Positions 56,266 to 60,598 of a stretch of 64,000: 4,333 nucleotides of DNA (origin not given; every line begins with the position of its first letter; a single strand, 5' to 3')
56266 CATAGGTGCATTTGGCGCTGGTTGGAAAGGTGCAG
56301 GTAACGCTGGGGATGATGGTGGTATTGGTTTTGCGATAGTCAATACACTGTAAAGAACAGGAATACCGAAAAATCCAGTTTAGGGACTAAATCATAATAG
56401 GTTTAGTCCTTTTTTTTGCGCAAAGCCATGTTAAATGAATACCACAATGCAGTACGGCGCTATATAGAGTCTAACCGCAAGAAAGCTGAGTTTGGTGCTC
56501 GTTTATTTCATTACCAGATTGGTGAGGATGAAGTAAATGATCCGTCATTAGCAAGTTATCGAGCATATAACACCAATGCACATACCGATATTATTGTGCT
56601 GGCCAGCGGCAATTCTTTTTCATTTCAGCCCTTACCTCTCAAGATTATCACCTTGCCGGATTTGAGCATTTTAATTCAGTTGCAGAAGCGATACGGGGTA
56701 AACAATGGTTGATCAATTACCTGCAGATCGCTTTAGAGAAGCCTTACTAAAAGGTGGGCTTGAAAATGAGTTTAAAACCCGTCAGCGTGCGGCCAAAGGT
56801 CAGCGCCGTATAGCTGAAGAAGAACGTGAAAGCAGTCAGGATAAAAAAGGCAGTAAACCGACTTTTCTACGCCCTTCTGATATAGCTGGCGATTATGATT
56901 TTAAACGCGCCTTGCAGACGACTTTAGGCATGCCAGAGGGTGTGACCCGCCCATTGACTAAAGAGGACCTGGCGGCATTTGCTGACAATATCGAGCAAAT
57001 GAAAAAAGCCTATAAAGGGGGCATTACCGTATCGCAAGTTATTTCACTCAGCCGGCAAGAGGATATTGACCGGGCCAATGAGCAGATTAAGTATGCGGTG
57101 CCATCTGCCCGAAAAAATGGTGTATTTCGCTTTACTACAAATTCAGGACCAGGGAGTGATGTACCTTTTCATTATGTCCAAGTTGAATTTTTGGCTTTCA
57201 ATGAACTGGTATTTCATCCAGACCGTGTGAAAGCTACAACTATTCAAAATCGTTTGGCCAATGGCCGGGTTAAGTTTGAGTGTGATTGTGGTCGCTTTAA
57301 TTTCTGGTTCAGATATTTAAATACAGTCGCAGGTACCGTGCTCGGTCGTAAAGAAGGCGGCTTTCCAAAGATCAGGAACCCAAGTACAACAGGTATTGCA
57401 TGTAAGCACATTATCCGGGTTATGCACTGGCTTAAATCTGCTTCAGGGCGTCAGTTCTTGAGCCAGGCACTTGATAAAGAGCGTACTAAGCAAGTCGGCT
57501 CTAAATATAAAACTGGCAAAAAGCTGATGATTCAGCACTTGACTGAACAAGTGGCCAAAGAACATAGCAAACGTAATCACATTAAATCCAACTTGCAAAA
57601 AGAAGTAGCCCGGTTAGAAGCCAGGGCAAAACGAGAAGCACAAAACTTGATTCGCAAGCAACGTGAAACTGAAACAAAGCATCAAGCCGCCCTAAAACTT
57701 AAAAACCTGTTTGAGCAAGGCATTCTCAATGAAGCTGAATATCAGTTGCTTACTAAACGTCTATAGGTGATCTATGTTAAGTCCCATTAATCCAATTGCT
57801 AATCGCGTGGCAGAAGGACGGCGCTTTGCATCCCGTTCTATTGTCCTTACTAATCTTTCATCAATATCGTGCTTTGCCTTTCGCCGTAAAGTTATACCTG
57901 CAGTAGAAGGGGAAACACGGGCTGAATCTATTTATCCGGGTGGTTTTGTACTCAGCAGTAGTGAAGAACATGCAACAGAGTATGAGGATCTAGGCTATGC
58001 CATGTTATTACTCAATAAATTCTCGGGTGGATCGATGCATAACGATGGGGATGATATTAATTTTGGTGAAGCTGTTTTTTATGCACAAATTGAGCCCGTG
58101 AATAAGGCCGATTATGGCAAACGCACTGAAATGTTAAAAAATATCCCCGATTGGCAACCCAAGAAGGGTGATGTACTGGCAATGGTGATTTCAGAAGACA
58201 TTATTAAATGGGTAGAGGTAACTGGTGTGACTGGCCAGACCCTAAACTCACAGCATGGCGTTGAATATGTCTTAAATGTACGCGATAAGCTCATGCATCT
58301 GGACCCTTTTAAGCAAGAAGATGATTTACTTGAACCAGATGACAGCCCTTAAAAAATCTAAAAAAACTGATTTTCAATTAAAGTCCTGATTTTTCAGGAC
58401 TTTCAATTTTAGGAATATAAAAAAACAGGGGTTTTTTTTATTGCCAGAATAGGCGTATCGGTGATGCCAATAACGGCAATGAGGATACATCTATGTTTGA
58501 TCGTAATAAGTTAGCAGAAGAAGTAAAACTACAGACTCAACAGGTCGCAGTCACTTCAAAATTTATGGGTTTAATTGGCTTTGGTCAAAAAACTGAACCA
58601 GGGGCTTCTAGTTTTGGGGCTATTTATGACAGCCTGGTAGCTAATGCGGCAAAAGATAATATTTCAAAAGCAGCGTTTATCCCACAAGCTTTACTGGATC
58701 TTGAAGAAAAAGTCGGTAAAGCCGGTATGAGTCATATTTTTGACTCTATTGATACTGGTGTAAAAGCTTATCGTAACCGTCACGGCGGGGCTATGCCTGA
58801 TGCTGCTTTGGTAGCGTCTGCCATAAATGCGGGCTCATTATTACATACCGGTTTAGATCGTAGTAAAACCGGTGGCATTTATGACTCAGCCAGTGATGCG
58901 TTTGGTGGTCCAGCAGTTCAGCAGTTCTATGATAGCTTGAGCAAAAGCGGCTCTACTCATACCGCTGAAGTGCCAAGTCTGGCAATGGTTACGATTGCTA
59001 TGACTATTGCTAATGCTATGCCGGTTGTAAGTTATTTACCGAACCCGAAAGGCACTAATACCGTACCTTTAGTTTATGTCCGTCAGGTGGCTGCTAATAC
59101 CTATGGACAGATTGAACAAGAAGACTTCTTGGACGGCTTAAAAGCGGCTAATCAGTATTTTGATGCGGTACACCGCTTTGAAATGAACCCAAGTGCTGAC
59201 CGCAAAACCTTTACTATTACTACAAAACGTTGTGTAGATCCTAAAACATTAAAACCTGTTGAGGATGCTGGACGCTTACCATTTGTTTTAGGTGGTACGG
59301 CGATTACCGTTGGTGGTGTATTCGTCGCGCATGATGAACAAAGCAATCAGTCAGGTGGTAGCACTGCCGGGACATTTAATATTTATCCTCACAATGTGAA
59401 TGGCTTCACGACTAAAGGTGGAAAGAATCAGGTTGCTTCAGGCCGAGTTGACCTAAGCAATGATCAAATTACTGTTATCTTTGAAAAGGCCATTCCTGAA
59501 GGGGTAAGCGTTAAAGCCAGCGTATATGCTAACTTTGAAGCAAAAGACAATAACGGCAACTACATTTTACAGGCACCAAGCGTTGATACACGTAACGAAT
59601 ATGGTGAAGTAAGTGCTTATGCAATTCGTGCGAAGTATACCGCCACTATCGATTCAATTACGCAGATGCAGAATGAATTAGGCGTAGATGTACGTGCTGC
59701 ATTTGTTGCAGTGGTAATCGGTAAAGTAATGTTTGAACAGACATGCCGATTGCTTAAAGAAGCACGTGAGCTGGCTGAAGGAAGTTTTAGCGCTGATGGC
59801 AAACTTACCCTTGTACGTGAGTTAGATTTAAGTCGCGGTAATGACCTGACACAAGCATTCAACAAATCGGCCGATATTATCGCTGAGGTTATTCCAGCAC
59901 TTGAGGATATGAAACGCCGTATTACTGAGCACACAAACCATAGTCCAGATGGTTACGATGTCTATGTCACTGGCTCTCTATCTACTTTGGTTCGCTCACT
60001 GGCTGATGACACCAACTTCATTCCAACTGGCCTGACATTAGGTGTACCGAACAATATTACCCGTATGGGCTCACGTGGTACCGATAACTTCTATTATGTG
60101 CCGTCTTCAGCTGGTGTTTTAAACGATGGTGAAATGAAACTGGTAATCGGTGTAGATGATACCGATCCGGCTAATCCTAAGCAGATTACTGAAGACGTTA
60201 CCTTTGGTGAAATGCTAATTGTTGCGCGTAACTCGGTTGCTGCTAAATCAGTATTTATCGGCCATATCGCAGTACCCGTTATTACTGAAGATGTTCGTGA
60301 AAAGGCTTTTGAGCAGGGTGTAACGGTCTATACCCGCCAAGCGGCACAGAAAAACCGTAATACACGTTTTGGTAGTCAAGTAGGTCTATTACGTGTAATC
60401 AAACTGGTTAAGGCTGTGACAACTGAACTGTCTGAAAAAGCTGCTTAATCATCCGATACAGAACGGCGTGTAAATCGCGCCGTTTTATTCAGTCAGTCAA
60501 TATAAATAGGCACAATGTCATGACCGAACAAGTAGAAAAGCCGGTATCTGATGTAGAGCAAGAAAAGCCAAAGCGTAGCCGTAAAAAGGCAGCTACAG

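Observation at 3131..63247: Nine-member promoter-like family: (T/C)AGGAATA, an A-run ending in CTG, and a -10 hexamer at fixed spacing, in front of virion, lysis and anti-restriction genes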

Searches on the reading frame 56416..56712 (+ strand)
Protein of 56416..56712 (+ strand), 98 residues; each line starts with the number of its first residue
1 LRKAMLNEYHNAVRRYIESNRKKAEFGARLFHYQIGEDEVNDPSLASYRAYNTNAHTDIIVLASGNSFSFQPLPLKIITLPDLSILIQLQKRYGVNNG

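Call 7: search_protein_families(library=phrogs, proteins=[window:56416-56712:+], max_evalue=0.001)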
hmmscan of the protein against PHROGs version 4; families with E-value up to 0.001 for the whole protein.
window:56416-56712:+ (98 aa): 1 family
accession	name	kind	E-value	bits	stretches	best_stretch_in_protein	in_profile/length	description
phrog_1269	-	tail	6e-23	81.2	1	3-97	3-93/99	baseplate wedge subunit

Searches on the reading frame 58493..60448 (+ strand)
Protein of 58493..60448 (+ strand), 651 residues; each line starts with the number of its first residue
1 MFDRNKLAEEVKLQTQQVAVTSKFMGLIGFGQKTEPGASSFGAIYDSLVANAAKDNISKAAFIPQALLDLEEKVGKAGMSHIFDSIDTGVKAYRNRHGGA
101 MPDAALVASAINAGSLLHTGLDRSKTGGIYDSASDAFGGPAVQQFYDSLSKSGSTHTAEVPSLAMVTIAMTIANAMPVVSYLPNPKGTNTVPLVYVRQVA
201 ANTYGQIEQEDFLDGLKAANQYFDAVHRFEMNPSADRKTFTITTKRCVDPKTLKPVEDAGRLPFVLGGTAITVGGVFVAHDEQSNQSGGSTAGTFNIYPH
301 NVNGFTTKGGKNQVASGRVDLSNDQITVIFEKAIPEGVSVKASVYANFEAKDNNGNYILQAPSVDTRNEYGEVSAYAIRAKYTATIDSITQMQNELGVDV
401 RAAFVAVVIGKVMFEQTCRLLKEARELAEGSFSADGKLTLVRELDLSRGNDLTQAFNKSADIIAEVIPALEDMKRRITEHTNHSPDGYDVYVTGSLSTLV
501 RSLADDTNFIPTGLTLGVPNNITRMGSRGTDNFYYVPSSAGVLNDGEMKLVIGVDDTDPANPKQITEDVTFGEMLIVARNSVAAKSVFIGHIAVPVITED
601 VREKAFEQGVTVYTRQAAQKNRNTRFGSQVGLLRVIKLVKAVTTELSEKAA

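Call 7: search_protein_families(library=phrogs, proteins=[window:58493-60448:+], max_evalue=0.001)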
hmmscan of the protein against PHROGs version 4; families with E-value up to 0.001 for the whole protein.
window:58493-60448:+ (651 aa): 1 family
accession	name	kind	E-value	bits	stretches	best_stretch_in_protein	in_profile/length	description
phrog_1014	-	unknown function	2.4e-131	440.1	1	28-640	25-562/567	-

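Call 18: find_related_loci(query=window:58493-60448:+, collection=viral_contigs, flank=10000)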
Query window:58493-60448:+ (651 aa) in viral_contigs; peptide patterns used: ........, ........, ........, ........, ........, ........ (x = any residue, [..] = any of these).
4 stretches matched a pattern; 2 encode a relative of the query (tblastn E <= 1e-3); 2 distinct loci.
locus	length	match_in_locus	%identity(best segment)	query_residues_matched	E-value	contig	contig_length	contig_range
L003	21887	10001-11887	58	1-647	0e+0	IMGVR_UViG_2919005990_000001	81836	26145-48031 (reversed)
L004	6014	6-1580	59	104-647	0e+0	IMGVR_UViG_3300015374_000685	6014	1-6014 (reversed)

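Call 88: search_protein_families(library=ncbifam, max_evalue=0.01, proteins=[window:58493-60448:+])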
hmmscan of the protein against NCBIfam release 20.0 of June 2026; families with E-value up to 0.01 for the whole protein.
window:58493-60448:+ (651 aa): 0 families
